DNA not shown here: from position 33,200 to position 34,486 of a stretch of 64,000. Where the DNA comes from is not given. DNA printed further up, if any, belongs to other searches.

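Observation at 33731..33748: Thioesterase domain has Cys in place of the catalytic Ser (AWCQNG instead of GxSxG)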

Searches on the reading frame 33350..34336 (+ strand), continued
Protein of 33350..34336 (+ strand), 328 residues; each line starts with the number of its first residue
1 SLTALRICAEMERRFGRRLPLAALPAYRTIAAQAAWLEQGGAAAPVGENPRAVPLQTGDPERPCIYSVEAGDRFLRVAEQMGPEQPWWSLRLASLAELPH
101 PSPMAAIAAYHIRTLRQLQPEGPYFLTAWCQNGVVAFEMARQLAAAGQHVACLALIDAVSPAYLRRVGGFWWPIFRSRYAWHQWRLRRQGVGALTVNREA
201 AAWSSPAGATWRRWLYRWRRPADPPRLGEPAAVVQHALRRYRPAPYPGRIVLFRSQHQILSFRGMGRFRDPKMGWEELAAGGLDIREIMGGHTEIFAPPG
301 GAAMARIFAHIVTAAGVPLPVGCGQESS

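Call 35: fold_search(model_id=the predicted structure, library=pdb)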
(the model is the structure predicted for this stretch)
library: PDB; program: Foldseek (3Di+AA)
matches with E <= 10: 1212; with E <= 0.001: 451
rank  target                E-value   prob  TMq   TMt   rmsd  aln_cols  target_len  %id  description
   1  4zxh                  2.9e-14  1.00  0.59  0.14   7.8       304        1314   19  Crystal Structure of holo-AB3403 a four domain nonribosomal peptide synthetase from Acinetobacter Baumanii (released 2015-12-30)
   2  5v3x_A                1.8e-13  1.00  0.58  0.62   7.6       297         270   16  Crystal Structure of Mtb Pks13 Thioesterase domain in complex with inhibitor TAM1 (released 2017-07-05)
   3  5v41_B                1.8e-13  1.00  0.60  0.62   8.0       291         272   17  Crystal Structure of Mtb Pks13 Thioesterase domain in complex with inhibitor TAM5 (released 2017-07-05)
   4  8q0t_B                2.0e-13  1.00  0.59  0.62   8.1       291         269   17  Identification and optimisation of novel inhibitors of the Polyketide synthetase 13 thioesterase domain with antituber (released 2023-11-22)
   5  5v42_B                4.7e-13  1.00  0.60  0.63   8.1       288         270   17  Crystal Structure of Mtb Pks13 Thioesterase domain in complex with inhibitor TAM3 (released 2017-07-05)
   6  5v3x_B                1.0e-12  1.00  0.59  0.62   8.2       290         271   17  Crystal Structure of Mtb Pks13 Thioesterase domain in complex with inhibitor TAM1 (released 2017-07-05)
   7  5v41_A                1.3e-12  1.00  0.59  0.62   7.9       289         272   17  Crystal Structure of Mtb Pks13 Thioesterase domain in complex with inhibitor TAM5 (released 2017-07-05)
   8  5v42_A                1.4e-12  1.00  0.60  0.63   8.0       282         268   18  Crystal Structure of Mtb Pks13 Thioesterase domain in complex with inhibitor TAM3 (released 2017-07-05)
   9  5v3w_B                1.5e-12  1.00  0.59  0.62   8.2       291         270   17  Crystal Structure of the Apo form of Thioesterase domain of Mtb Pks13 (released 2017-07-05)
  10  8q0u_B                1.5e-12  1.00  0.59  0.61   8.3       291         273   18  Identification and optimisation of novel inhibitors of the Polyketide synthetase 13 thioesterase domain with antituber (released 2023-11-22)
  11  2px6_A                1.7e-12  1.00  0.58  0.65   8.5       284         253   21  Crystal structure of the thioesterase domain of human fatty acid synthase inhibited by Orlistat (released 2007-07-10)
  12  5v3y_A                1.8e-12  1.00  0.59  0.62   6.5       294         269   17  Crystal Structure of Mtb Pks13 Thioesterase domain in complex with inhibitor TAM16 (released 2017-07-05)
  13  7m7v_A                1.8e-12  1.00  0.59  0.62   7.8       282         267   17  Crystal Structure of Mtb Pks13 Thioesterase domain in complex with Compound 6 (released 2022-02-16)
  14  7vjt_B                2.0e-12  1.00  0.59  0.61   7.6       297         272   17  Crystal Structure of Mtb Pks13-TE in complex with inhibitor coumestan derivative 8 (released 2022-09-28)
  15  7crn_C                2.0e-12  1.00  0.57  0.62   9.8       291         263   18  The Functional Characterization and Crystal Structure of the Bifunctional Thioesterase Catalyzing Epimerization and Cy (released 2021-08-18)
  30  7crn_A                7.9e-12  1.00  0.54  0.59   9.2       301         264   18  The Functional Characterization and Crystal Structure of the Bifunctional Thioesterase Catalyzing Epimerization and Cy (released 2021-08-18)
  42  7r0x                  8.3e-11  1.00  0.55  0.53   8.5       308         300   17  Structure of the branching thioesterase from oocydin biosynthesis (released 2022-08-10)
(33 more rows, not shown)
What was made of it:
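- On Type I NRPS/PKS thioesterase domain (alpha/beta hydrolase, PF00975): All top Foldseek hits are TE domains (call 35).
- Family placement: AB3403 is the best Foldseek hit (call 35).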

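Call 42: search_solved_structures(query=A1, max_evalue=10, show_alignments=1)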
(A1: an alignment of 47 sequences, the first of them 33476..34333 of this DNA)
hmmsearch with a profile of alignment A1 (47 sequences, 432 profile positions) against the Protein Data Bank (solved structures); distinct sequences matched with E-value up to 10: 287 (the best 60 are shown).
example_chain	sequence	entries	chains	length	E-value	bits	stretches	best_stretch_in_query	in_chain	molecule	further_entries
4zxh_A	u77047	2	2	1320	2.9e-106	359.4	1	4-412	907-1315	ABBFA_003403 | Tyrocidine synthetase 3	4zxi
6mfz_A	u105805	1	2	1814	2.3e-73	251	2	6-147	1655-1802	Linear gramicidin synthase subunit A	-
9be3_A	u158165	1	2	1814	2.8e-73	250.7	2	6-147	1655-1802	Linear gramicidin synthase subunit A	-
9meh_A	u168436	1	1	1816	2.9e-73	250.7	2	6-147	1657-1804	Linear gramicidin synthase subunit A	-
9be4_A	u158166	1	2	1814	2.1e-72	247.8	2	6-147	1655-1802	Linear gramicidin synthase subunit A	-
5ja1_A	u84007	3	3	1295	1.8e-60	208.5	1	5-414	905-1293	Enterobactin synthase component F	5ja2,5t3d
9lcp_A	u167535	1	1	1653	4.2e-59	204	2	17-145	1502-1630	PvdL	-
9lcq_A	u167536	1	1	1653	4.2e-59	204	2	17-145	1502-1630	PvdL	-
2vsq_A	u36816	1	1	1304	1.2e-58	202.4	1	7-296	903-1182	SURFACTIN SYNTHETASE SUBUNIT 3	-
9lco_A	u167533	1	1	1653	3e-58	201.2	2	17-145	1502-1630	PvdL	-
7crn_A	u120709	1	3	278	4.9e-54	187.3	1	153-412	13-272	Non-ribosomal peptide synthetase 4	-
7dxo_A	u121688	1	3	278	5.3e-53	183.9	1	153-412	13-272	Non-ribosomal peptide synthetase 4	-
6mfy_A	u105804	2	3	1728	4e-50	174.4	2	7-150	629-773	Linear gramicidin synthase subunit A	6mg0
2roq_A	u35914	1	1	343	1.7e-47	165.7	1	65-421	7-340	Enterobactin synthetase component F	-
7uk4_A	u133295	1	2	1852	3.3e-47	164.8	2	60-429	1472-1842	Polyketide synthase PKS13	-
7r0x_A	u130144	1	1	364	2.8e-36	128.8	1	161-352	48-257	Polyketide synthase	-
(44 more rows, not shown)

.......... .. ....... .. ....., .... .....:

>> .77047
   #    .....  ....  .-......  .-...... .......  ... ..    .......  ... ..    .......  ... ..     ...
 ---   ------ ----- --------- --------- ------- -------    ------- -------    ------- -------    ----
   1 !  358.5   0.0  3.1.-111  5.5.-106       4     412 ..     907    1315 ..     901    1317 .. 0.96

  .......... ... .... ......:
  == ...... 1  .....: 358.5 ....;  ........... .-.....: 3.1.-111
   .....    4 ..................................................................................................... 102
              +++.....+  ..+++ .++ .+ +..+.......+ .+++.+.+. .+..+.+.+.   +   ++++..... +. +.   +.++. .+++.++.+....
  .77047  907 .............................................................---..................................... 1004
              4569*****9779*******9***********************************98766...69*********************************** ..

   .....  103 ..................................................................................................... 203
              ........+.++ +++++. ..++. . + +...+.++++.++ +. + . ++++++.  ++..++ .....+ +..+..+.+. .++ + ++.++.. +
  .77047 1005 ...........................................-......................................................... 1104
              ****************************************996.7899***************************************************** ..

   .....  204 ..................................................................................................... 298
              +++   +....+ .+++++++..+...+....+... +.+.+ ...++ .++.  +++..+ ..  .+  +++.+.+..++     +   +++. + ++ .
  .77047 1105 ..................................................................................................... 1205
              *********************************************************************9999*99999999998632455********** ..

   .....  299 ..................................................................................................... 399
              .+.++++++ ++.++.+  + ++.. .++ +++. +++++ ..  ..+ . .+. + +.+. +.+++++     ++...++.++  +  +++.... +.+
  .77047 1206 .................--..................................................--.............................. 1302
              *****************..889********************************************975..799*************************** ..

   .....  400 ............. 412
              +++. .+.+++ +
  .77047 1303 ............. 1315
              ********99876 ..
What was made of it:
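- Closest known: AB3403. Same: It also sits in a C-A-T-TE single-module protein of about 1320 aa. It is the best Foldseek match (E 2.9e-14, call 35) and the best profile match, covering the whole TE including the lid (call 42).
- It is also the best profile hit, aligned over the whole TE including the lid (359 bits, call 42).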

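Call 58: list_cluster_members(proteins=[P0081, P0089, P0095, P0107, P0111, P0131, P0158, P0126, P0129, P0204])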
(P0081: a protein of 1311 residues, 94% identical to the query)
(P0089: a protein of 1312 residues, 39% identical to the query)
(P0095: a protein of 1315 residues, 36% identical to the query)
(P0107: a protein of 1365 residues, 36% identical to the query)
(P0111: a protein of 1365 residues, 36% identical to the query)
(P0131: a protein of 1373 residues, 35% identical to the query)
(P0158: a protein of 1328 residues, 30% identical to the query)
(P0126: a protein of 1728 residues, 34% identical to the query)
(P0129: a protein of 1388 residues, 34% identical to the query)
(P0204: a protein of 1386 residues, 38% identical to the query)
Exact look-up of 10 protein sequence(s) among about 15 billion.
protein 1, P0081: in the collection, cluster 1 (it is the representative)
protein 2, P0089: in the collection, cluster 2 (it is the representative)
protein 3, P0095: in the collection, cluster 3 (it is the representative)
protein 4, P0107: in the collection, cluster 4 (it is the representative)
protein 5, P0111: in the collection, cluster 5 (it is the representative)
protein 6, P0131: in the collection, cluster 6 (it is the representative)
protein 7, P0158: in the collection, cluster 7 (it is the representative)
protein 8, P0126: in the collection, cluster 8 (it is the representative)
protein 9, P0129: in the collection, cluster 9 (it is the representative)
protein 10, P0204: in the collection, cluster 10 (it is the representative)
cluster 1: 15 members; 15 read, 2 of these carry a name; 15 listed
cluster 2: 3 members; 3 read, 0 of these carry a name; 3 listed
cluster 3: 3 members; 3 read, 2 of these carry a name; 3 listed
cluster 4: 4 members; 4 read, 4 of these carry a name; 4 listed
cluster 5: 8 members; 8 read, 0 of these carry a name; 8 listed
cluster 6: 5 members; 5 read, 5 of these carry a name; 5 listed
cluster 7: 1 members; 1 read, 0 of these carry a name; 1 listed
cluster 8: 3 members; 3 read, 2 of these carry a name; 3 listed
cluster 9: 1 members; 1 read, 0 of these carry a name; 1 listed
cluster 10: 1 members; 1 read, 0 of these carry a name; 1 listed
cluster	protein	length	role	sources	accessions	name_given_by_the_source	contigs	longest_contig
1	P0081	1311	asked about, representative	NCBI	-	-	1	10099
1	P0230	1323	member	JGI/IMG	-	amino acid adenylation domain-containing protein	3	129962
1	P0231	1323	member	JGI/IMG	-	amino acid adenylation domain-containing protein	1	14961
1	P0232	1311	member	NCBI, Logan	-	-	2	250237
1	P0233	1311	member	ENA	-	-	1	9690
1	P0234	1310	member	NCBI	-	-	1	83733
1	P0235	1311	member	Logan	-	-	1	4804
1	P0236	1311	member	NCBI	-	-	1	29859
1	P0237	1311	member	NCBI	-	-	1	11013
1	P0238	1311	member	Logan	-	-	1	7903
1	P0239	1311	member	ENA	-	-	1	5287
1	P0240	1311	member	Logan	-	-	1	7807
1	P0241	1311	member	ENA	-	-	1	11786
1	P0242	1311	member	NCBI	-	-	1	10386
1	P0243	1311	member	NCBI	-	-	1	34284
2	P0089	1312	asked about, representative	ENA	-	-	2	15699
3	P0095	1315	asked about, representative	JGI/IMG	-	non-ribosomal peptide synthetase component F/thioesterase domain-containing protein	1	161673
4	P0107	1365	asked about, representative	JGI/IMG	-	surfactin family lipopeptide synthetase A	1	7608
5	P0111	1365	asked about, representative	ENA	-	-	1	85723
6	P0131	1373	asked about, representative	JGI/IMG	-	amino acid adenylation domain-containing protein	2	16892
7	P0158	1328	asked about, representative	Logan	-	-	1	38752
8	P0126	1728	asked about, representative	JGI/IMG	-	amino acid adenylation domain-containing protein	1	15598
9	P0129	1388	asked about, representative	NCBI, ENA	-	-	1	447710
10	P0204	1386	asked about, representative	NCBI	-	-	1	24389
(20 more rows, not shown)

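Call 61: find_encoding_contigs(protein=P0234, flank=10000, max_places=4)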
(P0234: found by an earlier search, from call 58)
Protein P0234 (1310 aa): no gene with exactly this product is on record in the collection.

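Call 62: find_encoding_contigs(protein=P0232, flank=10000, max_places=3)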
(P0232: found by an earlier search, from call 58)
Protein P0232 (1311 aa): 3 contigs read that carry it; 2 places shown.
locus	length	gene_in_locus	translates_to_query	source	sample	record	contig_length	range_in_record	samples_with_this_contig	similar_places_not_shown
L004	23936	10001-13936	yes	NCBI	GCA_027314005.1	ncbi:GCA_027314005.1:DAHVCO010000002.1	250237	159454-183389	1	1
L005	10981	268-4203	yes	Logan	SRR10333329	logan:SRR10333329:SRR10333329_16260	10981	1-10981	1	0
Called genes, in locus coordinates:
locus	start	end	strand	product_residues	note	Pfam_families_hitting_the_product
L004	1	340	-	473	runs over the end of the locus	PF08331:QueG_DUF1730, PF14697:Fer4_21 (faint), PF00037:Fer4 (faint), PF12838:Fer4_7 (faint), PF13484:Fer4_16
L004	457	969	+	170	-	PF25084:LbH_EIF2B (weak), PF25087:GMPPB_C (faint), PF25084:LbH_EIF2B (weak), PF00132:Hexapep, PF14602:Hexapep_2 (weak)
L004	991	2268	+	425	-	PF13393:tRNA-synt_His, PF00587:tRNA-synt_2b, PF13393:tRNA-synt_His (weak), PF03129:HGTP_anticodon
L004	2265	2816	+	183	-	-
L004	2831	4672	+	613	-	PF01336:tRNA_anti-codon, PF00152:tRNA-synt_2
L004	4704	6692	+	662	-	PF13589:HATPase_c_3, PF01119:DNA_mis_repair, PF08676:MutL_C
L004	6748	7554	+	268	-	-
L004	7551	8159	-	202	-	PF01725:Ham1p_like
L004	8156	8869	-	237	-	PF01138:RNase_PH, PF03725:RNase_PH_C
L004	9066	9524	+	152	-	PF13183:Fer4_8 (faint), PF13187:Fer4_9, PF14697:Fer4_21 (faint), PF12797:Fer4_2 (faint), PF13237:Fer4_10 (weak), PF12837:Fer4_6 (faint), PF12838:Fer4_7, PF00037:Fer4, +1 more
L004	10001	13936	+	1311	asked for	PF00668:Condensation, PF00501:AMP-binding, PF00550:PP-binding, PF00975:Thioesterase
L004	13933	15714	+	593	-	PF00501:AMP-binding, PF13193:AMP-binding_C (weak), PF00550:PP-binding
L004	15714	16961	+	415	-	PF00067:p450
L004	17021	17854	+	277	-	PF13489:Methyltransf_23, PF01209:Ubie_methyltran, PF06325:PrmA (weak), PF13847:Methyltransf_31, PF08241:Methyltransf_11, PF08242:Methyltransf_12, PF13649:Methyltransf_25, PF20922:Anamorsin_N (weak), +2 more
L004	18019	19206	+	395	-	-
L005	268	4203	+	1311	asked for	PF00668:Condensation, PF00501:AMP-binding, PF00550:PP-binding, PF00975:Thioesterase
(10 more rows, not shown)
